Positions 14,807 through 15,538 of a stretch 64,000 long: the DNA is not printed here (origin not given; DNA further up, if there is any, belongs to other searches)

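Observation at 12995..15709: Mosaic extracellular protein, Kazal-like + 3 cupredoxins + Cache-like sensor module + cupredoxin, co-transcribed with a HEAT-repeat protein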

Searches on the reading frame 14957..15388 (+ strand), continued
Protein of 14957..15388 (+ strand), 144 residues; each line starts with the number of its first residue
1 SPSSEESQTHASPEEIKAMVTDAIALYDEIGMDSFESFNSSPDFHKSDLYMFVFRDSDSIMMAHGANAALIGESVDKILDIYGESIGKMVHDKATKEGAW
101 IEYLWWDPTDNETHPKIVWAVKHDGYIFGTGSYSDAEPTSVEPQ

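Call 40: list_cluster_members(proteins=[P0162, P0164, P0123, P0138, P0145, P0206, P0235, P0122, P0124, P0152])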
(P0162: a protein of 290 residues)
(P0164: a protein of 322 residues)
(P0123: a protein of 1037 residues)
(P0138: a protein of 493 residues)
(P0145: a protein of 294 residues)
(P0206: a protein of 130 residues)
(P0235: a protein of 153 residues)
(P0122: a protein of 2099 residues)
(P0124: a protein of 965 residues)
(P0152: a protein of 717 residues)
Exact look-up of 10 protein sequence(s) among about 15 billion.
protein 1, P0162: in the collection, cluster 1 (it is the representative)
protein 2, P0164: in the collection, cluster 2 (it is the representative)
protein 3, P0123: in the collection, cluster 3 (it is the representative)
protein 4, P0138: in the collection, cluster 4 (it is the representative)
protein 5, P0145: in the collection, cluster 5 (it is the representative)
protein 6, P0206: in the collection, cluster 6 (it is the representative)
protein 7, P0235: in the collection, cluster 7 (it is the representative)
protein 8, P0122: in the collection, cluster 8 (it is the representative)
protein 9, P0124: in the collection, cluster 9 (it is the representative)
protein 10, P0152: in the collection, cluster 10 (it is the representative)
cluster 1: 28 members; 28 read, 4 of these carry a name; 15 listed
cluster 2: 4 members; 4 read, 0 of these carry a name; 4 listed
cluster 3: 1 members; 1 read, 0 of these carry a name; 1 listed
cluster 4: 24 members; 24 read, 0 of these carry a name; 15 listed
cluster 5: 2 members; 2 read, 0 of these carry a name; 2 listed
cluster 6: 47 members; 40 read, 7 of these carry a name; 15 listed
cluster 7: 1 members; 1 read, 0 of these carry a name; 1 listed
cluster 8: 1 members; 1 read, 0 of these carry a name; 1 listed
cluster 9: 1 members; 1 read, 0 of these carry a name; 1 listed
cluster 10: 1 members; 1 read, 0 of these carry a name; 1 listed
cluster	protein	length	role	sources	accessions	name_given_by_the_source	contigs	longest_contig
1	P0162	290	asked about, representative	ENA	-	-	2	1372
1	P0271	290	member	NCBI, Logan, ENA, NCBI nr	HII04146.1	MAG TPA: hypothetical protein HA350_05085 [Candidatus Nitrosotenuis sp.] | hypothetical protein [Candidatus Nitrosotenuis sp.]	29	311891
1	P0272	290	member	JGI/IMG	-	hypothetical protein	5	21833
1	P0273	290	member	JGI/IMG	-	hypothetical protein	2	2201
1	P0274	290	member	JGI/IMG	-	hypothetical protein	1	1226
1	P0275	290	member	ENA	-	-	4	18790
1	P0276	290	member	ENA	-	-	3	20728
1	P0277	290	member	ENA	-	-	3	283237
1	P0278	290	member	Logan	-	-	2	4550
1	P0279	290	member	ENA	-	-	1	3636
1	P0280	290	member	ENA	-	-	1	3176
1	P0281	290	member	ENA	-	-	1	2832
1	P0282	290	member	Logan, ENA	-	-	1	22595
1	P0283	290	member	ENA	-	-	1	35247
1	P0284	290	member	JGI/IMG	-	-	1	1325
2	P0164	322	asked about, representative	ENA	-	-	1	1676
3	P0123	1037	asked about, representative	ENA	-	-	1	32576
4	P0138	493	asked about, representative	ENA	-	-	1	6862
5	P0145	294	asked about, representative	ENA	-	-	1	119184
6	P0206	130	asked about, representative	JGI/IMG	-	-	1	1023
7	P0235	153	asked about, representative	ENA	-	-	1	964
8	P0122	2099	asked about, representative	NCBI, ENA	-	-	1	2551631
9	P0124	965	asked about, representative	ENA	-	-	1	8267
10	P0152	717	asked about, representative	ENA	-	-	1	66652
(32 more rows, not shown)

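Call 41: find_encoding_contigs(protein=P0162, flank=6000, max_places=3)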
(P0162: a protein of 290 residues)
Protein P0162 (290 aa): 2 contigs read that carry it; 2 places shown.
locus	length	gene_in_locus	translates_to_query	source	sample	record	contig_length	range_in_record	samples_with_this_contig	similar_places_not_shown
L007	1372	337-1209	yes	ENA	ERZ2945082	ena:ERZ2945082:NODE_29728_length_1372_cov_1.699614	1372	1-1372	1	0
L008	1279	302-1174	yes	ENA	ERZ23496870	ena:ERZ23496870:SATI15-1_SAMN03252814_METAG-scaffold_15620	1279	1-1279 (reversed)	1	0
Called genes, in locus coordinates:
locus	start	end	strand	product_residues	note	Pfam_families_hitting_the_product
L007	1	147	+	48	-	?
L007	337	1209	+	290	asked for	PF08269:dCache_2, PF17200:sCache_2 (weak), PF00127:Copper-bind (faint)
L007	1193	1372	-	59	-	?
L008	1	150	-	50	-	?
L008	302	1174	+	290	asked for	PF08269:dCache_2, PF17200:sCache_2 (weak), PF00127:Copper-bind (faint)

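Call 42: find_encoding_contigs(protein=P0271, flank=7000, max_places=3)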
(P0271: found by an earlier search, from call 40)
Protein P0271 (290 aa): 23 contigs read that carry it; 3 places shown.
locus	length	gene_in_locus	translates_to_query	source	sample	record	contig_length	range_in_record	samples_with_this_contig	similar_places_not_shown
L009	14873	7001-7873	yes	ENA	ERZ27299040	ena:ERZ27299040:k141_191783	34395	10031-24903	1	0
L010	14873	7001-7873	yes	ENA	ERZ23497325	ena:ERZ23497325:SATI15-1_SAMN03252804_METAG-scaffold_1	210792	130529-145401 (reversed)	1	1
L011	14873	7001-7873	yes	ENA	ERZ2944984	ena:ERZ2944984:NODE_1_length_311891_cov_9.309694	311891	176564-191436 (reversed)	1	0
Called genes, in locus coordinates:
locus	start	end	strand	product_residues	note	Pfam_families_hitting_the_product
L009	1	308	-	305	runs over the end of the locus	PF13263:PHP_C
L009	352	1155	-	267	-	PF01996:F420_ligase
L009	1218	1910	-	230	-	PF00702:Hydrolase, PF12710:HAD, PF08282:Hydrolase_3 (faint)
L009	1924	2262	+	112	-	-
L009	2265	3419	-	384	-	-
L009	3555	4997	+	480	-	PF00587:tRNA-synt_2b, PF03129:HGTP_anticodon, PF09180:ProRS-C_1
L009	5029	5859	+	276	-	PF00005:ABC_tran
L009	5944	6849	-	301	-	PF00892:EamA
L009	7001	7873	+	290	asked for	PF08269:dCache_2, PF17200:sCache_2 (weak), PF00127:Copper-bind (faint)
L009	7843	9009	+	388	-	-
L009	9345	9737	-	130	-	PF01451:LMWPc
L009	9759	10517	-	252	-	PF01135:PCMT, PF06325:PrmA, PF13489:Methyltransf_23, PF01209:Ubie_methyltran, PF13649:Methyltransf_25, PF13847:Methyltransf_31, PF08241:Methyltransf_11, PF08242:Methyltransf_12, +4 more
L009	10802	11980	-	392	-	PF01306:LacY_symp (weak), PF07690:MFS_1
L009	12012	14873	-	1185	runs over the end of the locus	PF02463:SMC_N, PF13476:AAA_23, PF13555:AAA_29 (weak), PF13304:AAA_21 (faint), PF06470:SMC_hinge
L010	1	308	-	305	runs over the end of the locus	PF13263:PHP_C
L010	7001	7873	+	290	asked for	PF08269:dCache_2, PF17200:sCache_2 (weak), PF00127:Copper-bind (faint)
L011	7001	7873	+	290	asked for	PF08269:dCache_2, PF17200:sCache_2 (weak), PF00127:Copper-bind (faint)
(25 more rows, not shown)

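Call 43: find_encoding_contigs(protein=P0122, flank=5000, max_places=2)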
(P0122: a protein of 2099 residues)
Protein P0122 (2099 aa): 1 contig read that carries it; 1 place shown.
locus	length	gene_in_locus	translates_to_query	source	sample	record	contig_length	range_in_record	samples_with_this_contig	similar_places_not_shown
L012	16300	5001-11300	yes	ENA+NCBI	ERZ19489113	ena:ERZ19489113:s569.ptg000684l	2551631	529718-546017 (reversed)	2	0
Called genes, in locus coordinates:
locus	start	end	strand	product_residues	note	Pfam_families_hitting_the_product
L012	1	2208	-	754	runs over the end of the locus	PF02608:Bmp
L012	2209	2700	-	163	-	-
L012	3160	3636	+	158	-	-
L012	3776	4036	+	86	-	-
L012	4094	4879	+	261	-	PF00561:Abhydrolase_1, PF12146:Hydrolase_4 (faint), PF12697:Abhydrolase_6 (weak)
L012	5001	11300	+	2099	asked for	PF08269:dCache_2, PF17200:sCache_2, PF08269:dCache_2, PF17200:sCache_2, PF08269:dCache_2, PF17200:sCache_2, PF08269:dCache_2, PF17200:sCache_2, +16 more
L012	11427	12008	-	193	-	PF00730:HhH-GPD (weak)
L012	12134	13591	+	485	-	PF00083:Sugar_tr, PF07690:MFS_1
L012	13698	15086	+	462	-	PF00083:Sugar_tr (weak), PF07690:MFS_1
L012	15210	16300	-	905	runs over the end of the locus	PF28598:PDH_E1_N, PF00456:Transketolase_N, PF17831:PDH_E1_M, PF22613:Transketolase_C_1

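Call 53: search_protein_families(library=pfam, proteins=[P0234, P0172, P0143, P0193, P0188, P0252, P0232, P0195], max_evalue=0.0001)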
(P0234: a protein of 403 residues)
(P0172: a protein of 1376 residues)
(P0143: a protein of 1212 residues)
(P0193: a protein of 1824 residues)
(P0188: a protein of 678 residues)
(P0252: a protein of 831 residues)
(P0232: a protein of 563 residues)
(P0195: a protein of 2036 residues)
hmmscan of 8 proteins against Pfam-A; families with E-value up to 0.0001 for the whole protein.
P0234 (403 aa): 2 families
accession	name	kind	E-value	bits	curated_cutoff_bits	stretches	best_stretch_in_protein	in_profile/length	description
PF17200.10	sCache_2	-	3.1e-11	43.9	25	1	306-390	46-130/155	Single Cache domain 2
PF08269.17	dCache_2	-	6.6e-06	25.9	26.5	1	310-388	90-280/298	Cache domain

P0172 (1376 aa): 8 families
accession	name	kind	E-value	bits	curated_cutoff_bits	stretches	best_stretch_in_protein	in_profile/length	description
PF13385.13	Laminin_G_3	-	8.1e-43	146.6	27.6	3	740-904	15-151/151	Concanavalin A-like lectin/glucanases superfamily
PF17200.10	sCache_2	-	1.3e-31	110.1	25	2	1268-1356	38-128/155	Single Cache domain 2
PF08269.17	dCache_2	-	4.2e-26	92.2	26.5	1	1154-1369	90-295/298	Cache domain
PF13927.12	Ig_3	-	1.4e-15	57.9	30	2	574-639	2-77/78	Immunoglobulin domain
PF07679.22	I-set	-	7.3e-15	55.2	23.7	2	574-639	1-76/90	Immunoglobulin I-set domain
PF13895.12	Ig_2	-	3.1e-11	43.8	27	1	281-348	13-79/79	Immunoglobulin domain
PF17203.10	sCache_3_2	-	3.6e-07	30.8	28.4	0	1249-1304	15-73/140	Single cache domain 3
PF02210.31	Laminin_G_2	-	1.3e-05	26.1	22.9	0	471-550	49-123/126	Laminin G domain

P0143 (1212 aa): 6 families
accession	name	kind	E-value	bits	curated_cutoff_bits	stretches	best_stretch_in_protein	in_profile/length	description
PF17200.10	sCache_2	-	1.4e-39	135.9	25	3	1058-1145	38-127/155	Single Cache domain 2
PF08269.17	dCache_2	-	2.4e-25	89.7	26.5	2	1072-1144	92-167/298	Cache domain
PF02872.23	5_nucleotid_C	-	6.8e-23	81.9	23.6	1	409-594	2-157/158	5'-nucleotidase, C-terminal domain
PF17203.10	sCache_3_2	-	1e-10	42.2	28.4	0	808-865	45-101/140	Single cache domain 3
PF11141.13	DUF2914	-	3.5e-05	23.9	23.6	0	683-702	38-56/62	Protein of unknown function (DUF2914)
PF02743.24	dCache_1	-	9.9e-05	22.4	45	0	690-706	169-193/240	Cache domain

P0193 (1824 aa): 0 families

P0188 (678 aa): 4 families
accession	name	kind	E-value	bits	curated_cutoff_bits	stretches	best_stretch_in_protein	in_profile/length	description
PF01094.35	ANF_receptor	-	4.6e-33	115.2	25.4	1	329-660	4-351/353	Receptor family ligand binding region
PF17200.10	sCache_2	-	3.1e-22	79.6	25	2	181-300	36-141/155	Single Cache domain 2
PF13458.12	Peripla_BP_6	-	1.5e-21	77.9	31.7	1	308-662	2-342/343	Periplasmic binding protein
PF08269.17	dCache_2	-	9.9e-17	61.4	26.5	1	82-302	87-295/298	Cache domain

P0252 (831 aa): 9 families
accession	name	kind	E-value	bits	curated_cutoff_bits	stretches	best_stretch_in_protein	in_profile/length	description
PF00560.39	LRR_1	-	8.8e-48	150.4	20.6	0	621-643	1-23/23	Leucine Rich Repeat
PF12799.13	LRR_4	-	3e-32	110.3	27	2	524-560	1-36/44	Leucine Rich repeats (2 copies)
PF23598.1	LRR_14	-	5.3e-31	108.1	40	3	450-579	20-146/353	Leucine-rich repeat region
PF13855.12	LRR_8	-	2.5e-29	101.2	27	2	500-560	1-61/61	Leucine rich repeat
PF17200.10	sCache_2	-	7.9e-14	52.3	25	1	86-164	50-130/155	Single Cache domain 2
PF08269.17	dCache_2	-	1.2e-11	44.8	26.5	1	90-165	206-283/298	Cache domain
PF25019.1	LRR_R13L1-DRL21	-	7.4e-10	39.2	27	0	496-555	65-124/127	R13L1/DRL21 LRRs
PF24758.1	LRR_At5g56370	-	1.2e-06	28.8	27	0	429-489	12-74/227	FBD-associated F-box protein At5g56370, LRR repeats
PF24141.1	LRR_ComC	-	1.4e-05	25.3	27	0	596-686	191-274/288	EGF-like domain-containing protein ComC LRR domain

P0232 (563 aa): 4 families
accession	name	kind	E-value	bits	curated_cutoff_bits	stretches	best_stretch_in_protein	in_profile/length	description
PF17200.10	sCache_2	-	2e-18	67.2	25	2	248-325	52-130/155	Single Cache domain 2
PF08269.17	dCache_2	-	7.1e-12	45.5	26.5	1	376-447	91-164/298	Cache domain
PF17203.10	sCache_3_2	-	2.8e-09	37.6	28.4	0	367-425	41-98/140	Single cache domain 3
PF01391.23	Collagen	-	1.9e-07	31.2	27.2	1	28-86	1-59/60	Collagen triple helix repeat (20 copies)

P0195 (2036 aa): 5 families
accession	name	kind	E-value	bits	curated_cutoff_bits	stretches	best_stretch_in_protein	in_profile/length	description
PF01094.35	ANF_receptor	-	6.2e-41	141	25.4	2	1564-1904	2-351/353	Receptor family ligand binding region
PF13458.12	Peripla_BP_6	-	3.9e-22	79.8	31.7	2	1188-1538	2-339/343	Periplasmic binding protein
PF08269.17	dCache_2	-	2.9e-20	73.1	26.5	3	719-944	83-295/298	Cache domain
PF17200.10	sCache_2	-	8.4e-17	62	25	2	719-796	43-123/155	Single Cache domain 2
PF00496.27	SBP_bac_5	-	5.6e-14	52.5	32.4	1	35-235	149-328/368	Bacterial extracellular solute-binding proteins, family 5 Middle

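Call 80: search_protein_families(library=pfam, proteins=[P0230, P0264, P0240, P0207, P0173, P0202, P0239, P0213], max_evalue=0.0001)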
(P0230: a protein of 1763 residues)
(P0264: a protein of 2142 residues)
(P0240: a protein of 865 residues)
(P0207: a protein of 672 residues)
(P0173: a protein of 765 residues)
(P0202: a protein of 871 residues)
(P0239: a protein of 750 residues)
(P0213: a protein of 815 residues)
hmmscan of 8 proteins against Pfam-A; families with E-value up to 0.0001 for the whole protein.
P0230 (1763 aa): 7 families
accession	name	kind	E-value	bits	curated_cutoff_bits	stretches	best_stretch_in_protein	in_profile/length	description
PF00496.27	SBP_bac_5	-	1.6e-20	74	32.4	1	26-252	146-351/368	Bacterial extracellular solute-binding proteins, family 5 Middle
PF08269.17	dCache_2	-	3e-16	59.8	26.5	1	1270-1481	91-293/298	Cache domain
PF17210.9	SdrD_B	-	1.2e-14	54.9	29.7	1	1570-1624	20-74/112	SdrD B-like domain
PF01094.35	ANF_receptor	-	8.8e-12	45.2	25.4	1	706-1032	8-350/353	Receptor family ligand binding region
PF13458.12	Peripla_BP_6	-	3.5e-11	43.8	31.7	1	680-1017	1-323/343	Periplasmic binding protein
PF17200.10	sCache_2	-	6.5e-07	29.8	25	0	1258-1336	38-119/155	Single Cache domain 2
PF13620.12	CarboxypepD_reg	-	8.3e-06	26.5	32.3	0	1570-1646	10-81/82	Carboxypeptidase regulatory-like domain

P0264 (2142 aa): 4 families
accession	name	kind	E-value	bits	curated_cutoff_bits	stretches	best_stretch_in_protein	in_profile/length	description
PF08269.17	dCache_2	-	6.8e-90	301.7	26.5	7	1369-1467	90-184/298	Cache domain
PF17200.10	sCache_2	-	7.3e-87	289.5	25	7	1357-1467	43-143/155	Single Cache domain 2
PF17201.10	Cache_3-Cache_2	-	5.5e-16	59.1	27.7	0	1375-1428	205-256/299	Cache 3/Cache 2 fusion domain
PF03797.25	Autotransporter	-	6.7e-07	29.8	26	0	1782-1997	1-182/255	Autotransporter beta-domain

P0240 (865 aa): 3 families
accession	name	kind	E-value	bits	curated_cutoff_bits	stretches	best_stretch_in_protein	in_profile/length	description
PF08269.17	dCache_2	-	3.1e-12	46.7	26.5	1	142-371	81-295/298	Cache domain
PF00497.25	SBP_bac_3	-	5.1e-12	46.1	26.4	1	648-856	1-123/132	Bacterial extracellular solute-binding proteins, family 3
PF17200.10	sCache_2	-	2e-07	31.5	25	0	140-249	39-150/155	Single Cache domain 2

P0207 (672 aa): 3 families
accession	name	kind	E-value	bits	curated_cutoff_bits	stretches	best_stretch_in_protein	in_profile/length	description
PF17200.10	sCache_2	-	1.8e-30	106.4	25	3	85-165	53-131/155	Single Cache domain 2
PF02872.23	5_nucleotid_C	-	2.9e-27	96.1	23.6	1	462-609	18-157/158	5'-nucleotidase, C-terminal domain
PF08269.17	dCache_2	-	2.9e-23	82.9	26.5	1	73-284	80-278/298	Cache domain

P0173 (765 aa): 6 families
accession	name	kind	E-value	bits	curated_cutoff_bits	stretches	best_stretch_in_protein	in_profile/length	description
PF08269.17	dCache_2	-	4e-32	112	26.5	3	314-517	92-293/298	Cache domain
PF17200.10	sCache_2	-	4.7e-28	98.5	25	3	189-264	45-124/155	Single Cache domain 2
PF00497.25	SBP_bac_3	-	2.3e-15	57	26.4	1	551-754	1-119/132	Bacterial extracellular solute-binding proteins, family 3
PF17203.10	sCache_3_2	-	1.8e-07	31.7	28.4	0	79-102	54-76/140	Single cache domain 3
PF15158.11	TMEM249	-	1.6e-06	28.5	25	0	427-488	7-67/184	Cation channel sperm-associated auxiliary subunit TMEM249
PF08982.17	AtaL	-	6.2e-06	26.5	27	0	112-142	80-110/143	Acetylaranotin biosynthesis cluster protein L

P0202 (871 aa): 3 families
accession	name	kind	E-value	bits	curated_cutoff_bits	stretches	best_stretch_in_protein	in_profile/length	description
PF00497.25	SBP_bac_3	-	4.5e-13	49.5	26.4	1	656-863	1-119/132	Bacterial extracellular solute-binding proteins, family 3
PF08269.17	dCache_2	-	3.9e-09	36.5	26.5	0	152-373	87-295/298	Cache domain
PF17200.10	sCache_2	-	5.3e-09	36.6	25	0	295-371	61-141/155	Single Cache domain 2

P0239 (750 aa): 3 families
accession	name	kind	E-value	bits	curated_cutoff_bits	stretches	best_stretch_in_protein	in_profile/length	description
PF00497.25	SBP_bac_3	-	7.7e-17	61.7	26.4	1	535-739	1-119/132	Bacterial extracellular solute-binding proteins, family 3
PF08269.17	dCache_2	-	5e-14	52.6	26.5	0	243-339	192-294/298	Cache domain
PF17200.10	sCache_2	-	2e-10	41.2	25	0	245-323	41-124/155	Single Cache domain 2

P0213 (815 aa): 3 families
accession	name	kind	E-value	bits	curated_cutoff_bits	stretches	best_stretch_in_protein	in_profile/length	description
PF00497.25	SBP_bac_3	-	1.5e-12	47.9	26.4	1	612-704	1-92/132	Bacterial extracellular solute-binding proteins, family 3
PF08269.17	dCache_2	-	2.2e-12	47.2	26.5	1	241-467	76-294/298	Cache domain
PF17200.10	sCache_2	-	7.5e-10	39.4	25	0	253-347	50-147/155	Single Cache domain 2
